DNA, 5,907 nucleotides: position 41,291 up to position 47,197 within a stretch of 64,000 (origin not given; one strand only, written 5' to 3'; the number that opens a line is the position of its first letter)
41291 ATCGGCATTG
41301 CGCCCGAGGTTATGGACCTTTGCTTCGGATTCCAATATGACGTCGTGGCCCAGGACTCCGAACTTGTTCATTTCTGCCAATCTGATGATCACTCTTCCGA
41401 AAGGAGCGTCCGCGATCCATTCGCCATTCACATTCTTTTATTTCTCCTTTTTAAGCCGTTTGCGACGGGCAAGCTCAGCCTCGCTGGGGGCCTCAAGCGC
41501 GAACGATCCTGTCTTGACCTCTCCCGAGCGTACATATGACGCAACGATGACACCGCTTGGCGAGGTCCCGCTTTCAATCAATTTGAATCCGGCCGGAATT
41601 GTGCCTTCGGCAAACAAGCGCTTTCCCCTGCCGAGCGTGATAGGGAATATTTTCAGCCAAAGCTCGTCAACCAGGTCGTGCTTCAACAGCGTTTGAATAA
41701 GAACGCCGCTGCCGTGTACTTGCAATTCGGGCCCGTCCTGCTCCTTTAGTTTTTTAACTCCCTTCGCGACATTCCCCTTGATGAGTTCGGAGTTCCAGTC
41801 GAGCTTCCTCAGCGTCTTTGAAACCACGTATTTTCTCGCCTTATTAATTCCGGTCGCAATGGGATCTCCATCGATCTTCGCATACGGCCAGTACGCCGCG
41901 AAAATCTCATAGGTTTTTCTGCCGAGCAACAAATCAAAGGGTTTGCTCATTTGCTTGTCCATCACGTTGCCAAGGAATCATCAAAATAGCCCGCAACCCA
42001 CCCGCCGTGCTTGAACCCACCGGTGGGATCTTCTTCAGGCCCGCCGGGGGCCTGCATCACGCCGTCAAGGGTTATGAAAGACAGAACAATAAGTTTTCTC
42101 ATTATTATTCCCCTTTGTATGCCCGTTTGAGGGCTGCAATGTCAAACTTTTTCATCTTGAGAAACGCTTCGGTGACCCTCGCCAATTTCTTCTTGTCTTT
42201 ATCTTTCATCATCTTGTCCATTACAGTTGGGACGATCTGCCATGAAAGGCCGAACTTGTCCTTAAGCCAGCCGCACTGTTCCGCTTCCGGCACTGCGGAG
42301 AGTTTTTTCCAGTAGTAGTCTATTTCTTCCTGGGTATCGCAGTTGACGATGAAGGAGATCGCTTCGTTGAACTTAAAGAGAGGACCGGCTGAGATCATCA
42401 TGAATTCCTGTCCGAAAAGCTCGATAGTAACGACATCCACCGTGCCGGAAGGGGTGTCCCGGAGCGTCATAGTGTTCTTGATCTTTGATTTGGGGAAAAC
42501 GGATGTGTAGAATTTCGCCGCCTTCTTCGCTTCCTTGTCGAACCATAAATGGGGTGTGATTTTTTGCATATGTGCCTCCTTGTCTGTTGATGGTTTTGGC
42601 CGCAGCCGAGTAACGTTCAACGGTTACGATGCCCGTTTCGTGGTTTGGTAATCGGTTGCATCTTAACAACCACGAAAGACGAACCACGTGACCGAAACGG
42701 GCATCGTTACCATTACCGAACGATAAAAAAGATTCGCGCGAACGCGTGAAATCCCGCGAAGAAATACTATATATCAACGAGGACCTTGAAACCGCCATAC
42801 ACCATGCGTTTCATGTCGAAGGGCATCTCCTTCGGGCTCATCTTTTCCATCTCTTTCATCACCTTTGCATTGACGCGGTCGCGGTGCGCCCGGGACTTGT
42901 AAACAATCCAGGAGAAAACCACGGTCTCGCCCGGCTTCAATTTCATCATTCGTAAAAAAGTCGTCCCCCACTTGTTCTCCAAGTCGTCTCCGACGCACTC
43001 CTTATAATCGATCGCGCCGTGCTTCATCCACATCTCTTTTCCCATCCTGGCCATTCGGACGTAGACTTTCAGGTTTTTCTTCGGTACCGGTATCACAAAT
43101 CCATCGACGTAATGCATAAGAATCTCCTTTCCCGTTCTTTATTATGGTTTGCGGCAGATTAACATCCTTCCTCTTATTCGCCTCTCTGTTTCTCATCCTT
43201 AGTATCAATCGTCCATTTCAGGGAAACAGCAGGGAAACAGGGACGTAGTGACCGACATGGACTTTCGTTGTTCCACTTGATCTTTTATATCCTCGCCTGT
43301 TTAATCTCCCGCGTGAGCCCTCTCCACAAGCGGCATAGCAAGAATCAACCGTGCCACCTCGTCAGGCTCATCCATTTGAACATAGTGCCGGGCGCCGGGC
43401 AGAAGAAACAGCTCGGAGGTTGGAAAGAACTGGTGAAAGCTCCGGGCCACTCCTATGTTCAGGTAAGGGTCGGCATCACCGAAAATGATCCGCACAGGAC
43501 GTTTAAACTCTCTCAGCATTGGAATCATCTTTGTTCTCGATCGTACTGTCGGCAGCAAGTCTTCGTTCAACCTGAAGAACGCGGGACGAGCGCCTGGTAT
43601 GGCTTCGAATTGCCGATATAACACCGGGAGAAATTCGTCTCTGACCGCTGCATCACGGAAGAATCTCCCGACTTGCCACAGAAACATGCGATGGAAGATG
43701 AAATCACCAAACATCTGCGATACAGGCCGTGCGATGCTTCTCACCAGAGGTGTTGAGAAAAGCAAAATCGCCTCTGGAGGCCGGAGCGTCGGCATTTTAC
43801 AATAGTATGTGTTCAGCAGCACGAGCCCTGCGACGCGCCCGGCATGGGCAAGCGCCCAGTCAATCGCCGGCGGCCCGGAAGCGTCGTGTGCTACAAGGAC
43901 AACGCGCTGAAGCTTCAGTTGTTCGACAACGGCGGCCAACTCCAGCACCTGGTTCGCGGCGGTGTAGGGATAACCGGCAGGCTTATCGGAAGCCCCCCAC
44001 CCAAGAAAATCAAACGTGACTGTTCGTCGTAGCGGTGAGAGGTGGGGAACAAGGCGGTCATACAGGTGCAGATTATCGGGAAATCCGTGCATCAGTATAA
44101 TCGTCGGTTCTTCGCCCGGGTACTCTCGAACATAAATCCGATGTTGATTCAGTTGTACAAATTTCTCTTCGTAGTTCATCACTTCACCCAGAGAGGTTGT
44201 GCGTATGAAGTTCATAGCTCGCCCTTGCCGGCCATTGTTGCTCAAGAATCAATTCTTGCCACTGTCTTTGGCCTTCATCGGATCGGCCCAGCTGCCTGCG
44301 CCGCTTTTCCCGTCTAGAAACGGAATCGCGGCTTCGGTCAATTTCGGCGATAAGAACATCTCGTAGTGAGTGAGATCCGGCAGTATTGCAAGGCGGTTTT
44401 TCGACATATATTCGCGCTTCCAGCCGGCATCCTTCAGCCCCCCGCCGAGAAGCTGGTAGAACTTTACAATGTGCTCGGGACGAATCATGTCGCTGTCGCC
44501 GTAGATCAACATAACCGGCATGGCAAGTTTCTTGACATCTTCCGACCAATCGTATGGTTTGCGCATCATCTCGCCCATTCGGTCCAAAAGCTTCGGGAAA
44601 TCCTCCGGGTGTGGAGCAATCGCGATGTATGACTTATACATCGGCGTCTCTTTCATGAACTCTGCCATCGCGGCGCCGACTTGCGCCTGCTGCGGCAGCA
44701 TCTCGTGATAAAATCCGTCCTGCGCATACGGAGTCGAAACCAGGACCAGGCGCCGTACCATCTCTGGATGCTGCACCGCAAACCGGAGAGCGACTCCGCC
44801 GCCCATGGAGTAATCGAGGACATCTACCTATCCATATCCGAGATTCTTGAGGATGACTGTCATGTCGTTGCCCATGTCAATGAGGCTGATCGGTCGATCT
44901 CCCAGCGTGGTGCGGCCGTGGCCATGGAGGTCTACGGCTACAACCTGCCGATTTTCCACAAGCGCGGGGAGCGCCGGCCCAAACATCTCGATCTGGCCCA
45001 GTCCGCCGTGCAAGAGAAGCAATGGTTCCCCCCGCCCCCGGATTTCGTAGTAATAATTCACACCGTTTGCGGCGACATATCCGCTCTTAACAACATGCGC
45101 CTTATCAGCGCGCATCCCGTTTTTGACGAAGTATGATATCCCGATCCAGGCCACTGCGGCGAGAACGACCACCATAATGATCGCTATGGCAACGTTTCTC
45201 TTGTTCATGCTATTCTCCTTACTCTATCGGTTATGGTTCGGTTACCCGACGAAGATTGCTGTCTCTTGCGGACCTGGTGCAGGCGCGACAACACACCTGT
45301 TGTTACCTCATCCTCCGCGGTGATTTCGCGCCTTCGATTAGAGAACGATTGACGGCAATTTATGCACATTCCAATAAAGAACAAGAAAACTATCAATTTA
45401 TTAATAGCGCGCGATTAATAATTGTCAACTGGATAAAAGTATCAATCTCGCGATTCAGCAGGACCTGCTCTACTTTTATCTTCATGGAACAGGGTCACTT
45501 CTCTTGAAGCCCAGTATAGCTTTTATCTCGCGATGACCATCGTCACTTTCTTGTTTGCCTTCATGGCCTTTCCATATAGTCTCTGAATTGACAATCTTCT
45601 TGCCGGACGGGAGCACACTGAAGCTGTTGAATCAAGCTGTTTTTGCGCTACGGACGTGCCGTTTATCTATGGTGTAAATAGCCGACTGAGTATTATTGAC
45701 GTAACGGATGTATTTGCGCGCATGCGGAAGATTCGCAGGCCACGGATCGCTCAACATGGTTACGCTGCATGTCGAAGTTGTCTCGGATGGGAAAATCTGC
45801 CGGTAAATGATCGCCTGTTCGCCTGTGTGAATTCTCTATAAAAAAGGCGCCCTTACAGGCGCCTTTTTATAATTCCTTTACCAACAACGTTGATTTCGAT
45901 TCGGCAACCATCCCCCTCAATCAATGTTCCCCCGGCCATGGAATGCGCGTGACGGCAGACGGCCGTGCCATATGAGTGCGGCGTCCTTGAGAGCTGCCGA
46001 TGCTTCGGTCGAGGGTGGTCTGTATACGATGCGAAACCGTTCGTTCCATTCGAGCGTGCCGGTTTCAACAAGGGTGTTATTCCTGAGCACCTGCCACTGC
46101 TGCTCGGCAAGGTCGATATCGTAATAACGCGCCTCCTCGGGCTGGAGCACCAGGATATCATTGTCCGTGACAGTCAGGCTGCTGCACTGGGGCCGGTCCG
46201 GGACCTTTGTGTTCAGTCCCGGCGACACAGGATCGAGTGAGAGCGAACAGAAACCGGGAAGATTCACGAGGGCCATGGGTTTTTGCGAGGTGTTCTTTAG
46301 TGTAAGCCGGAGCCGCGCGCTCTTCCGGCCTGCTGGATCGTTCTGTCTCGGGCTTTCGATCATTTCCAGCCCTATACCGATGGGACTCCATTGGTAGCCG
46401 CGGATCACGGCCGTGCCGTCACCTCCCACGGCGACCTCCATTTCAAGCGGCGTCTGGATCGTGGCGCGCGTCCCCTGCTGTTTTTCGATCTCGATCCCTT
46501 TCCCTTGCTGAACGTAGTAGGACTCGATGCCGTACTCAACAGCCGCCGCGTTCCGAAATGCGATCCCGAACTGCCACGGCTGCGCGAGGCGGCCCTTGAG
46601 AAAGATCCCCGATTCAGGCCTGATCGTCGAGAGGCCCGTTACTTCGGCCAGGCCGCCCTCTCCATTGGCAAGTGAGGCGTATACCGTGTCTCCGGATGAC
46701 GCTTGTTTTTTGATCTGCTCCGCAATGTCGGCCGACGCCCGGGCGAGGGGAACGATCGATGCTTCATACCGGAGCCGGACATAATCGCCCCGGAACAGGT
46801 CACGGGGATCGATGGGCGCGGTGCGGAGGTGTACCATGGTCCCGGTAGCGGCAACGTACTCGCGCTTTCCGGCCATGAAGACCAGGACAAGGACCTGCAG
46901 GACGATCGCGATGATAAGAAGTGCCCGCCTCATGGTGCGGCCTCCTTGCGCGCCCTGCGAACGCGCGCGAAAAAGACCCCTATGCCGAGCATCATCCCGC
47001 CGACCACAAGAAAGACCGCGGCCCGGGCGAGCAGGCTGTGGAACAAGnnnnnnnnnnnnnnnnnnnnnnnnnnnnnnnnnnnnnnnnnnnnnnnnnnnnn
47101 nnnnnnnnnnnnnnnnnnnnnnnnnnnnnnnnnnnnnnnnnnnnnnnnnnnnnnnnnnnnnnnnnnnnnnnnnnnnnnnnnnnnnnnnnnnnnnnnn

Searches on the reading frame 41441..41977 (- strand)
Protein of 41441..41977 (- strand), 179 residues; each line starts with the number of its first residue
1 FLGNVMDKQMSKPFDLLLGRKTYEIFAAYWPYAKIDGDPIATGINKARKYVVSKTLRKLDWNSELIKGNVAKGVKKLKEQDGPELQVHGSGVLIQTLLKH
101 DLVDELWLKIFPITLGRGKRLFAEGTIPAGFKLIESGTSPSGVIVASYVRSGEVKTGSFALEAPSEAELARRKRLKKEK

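Call 10: search_protein_families(library=pfam, proteins=[window:41441-41977:-], max_evalue=0.01)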
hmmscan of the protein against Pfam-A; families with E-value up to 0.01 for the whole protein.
window:41441-41977:- (179 aa): 1 family
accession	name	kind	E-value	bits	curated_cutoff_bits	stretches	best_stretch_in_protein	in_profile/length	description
PF01872.23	RibD_C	-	8.7e-17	62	24.1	1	5-144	33-196/197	RibD C-terminal domain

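Call 30: find_related_loci(query=window:41441-41965:-, collection=genome_contigs, flank=10000)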
Query window:41441-41965:- (175 aa) in genome_contigs; peptide patterns used: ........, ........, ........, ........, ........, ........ (x = any residue, [..] = any of these).
599 stretches matched a pattern (row limit reached: there are more); 433 encode a relative of the query (tblastn E <= 1e-3); the best 80 are kept; 80 distinct loci.
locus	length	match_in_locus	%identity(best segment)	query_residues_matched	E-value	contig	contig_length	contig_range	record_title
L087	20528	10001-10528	85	1-175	6e-96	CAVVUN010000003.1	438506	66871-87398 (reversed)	MAG: Nitrospirota bacterium isolate MFD03899.bin.2.182 genome assembly, contig: contig_12171, whole genome shotgun seque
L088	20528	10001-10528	84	1-175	4e-95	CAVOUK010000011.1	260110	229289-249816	MAG: Thermodesulfovibrionia bacterium isolate MFD10007.bin.2.208 genome assembly, contig: contig_6253, whole genome shot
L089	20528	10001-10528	84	1-175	9e-94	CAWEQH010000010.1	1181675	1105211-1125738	MAG: uncultured Nitrospiraceae bacterium isolate MFD01872.bin.1.109 genome assembly, contig: contig_59915, whole genome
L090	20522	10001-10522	82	1-173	5e-92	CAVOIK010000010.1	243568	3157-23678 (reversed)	MAG: uncultured delta proteobacterium isolate MFD10007.bin.2.135 genome assembly, contig: contig_22057, whole genome sho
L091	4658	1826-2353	82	1-175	5e-92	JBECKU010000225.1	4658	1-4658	MAG: Candidatus Sulfobium sp. isolate ETDI26 k127_5168186, whole genome shotgun sequence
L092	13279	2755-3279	80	1-174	1e-91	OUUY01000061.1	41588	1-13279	Nitrospiraceae bacterium Ngb-4 genome assembly, contig: NBG4_Contig_17, whole genome shotgun sequence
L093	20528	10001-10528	81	1-175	4e-91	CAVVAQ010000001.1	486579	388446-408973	MAG: uncultured Nitrospira sp. isolate MFD09730.bin.2.50 genome assembly, contig: contig_11683, whole genome shotgun seq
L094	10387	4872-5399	81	1-175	2e-90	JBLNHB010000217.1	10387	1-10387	MAG: bacterium isolate MAG5 PRJNA1031785_bin1_renamed_216, whole genome shotgun sequence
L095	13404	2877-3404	80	1-175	2e-89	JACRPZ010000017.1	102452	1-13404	MAG: Nitrospirae bacterium isolate NC_groundwater_2000_Pr3_S-0.65um_44_7 SR2-18-Sp65_coassembly_scaffold_99621, whole ge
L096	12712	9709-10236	79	1-175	1e-88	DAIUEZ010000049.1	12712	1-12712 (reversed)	MAG TPA_asm: Nitrososphaera sp. isolate CTOTU29107 NODE_63_length_12712_cov_4.379079, whole genome shotgun sequence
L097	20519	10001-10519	77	2-173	1e-87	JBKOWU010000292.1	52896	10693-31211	MAG: Thermoproteota archaeon isolate GM_EKS_MAG_00007 GM_EKS_000000744343, whole genome shotgun sequence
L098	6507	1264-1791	77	1-175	3e-87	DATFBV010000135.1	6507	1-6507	MAG TPA_asm: Nitrososphaera sp. isolate SMAG_U8537 k141_1362740, whole genome shotgun sequence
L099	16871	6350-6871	80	1-173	3e-87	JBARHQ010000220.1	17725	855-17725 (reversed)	MAG: Thermodesulfovibrionales bacterium isolate MFD06487_ilm_asm_bin9 k127_43896, whole genome shotgun sequence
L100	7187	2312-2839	77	1-175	3e-87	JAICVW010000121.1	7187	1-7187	MAG: Nitrososphaeraceae archaeon isolate LS_FP_2_bin.12 k141_1154067_length_7187_cov_9.4662, whole genome shotgun sequen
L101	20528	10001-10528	80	1-175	5e-91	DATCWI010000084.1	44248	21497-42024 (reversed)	MAG TPA_asm: Nitrososphaera sp. isolate SMAG_U7407 k141_230791, whole genome shotgun sequence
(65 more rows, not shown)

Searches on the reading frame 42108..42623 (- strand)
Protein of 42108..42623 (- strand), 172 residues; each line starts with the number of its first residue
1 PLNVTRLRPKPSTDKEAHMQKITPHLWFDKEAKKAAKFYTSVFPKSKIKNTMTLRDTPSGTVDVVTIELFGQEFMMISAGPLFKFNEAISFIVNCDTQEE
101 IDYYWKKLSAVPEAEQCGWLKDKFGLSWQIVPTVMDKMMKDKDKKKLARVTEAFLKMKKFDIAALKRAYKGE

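Call 10: search_protein_families(library=pfam, proteins=[window:42108-42623:-], max_evalue=0.01)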
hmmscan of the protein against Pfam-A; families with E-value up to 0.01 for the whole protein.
window:42108-42623:- (172 aa): 1 family
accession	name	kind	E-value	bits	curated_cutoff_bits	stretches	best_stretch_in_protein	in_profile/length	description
PF06983.19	3-dmu-9_3-mt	-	1.1e-41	142.5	24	1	20-131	1-116/116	3-demethylubiquinone-9 3-methyltransferase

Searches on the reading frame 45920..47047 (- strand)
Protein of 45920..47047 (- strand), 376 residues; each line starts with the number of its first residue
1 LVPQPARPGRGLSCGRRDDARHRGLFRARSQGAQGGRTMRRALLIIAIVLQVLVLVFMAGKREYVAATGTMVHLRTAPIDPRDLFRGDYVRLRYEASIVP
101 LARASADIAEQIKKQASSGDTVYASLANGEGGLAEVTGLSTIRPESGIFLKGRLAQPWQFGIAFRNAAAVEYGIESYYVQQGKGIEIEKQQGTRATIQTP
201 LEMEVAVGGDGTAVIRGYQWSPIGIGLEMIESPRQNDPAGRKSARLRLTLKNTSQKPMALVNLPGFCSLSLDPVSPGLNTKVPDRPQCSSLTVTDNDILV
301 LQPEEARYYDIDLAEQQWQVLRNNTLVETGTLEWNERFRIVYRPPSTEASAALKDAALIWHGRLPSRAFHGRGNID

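Call 9: search_protein_families(library=pfam, proteins=[window:45920-47047:-], max_evalue=0.01)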
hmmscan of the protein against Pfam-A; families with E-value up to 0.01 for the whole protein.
window:45920-47047:- (376 aa): 1 family
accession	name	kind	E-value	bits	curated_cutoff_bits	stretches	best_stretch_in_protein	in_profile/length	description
PF14345.11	GDYXXLXY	-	1.6e-32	112.8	27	1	51-216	1-151/153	GDYXXLXY protein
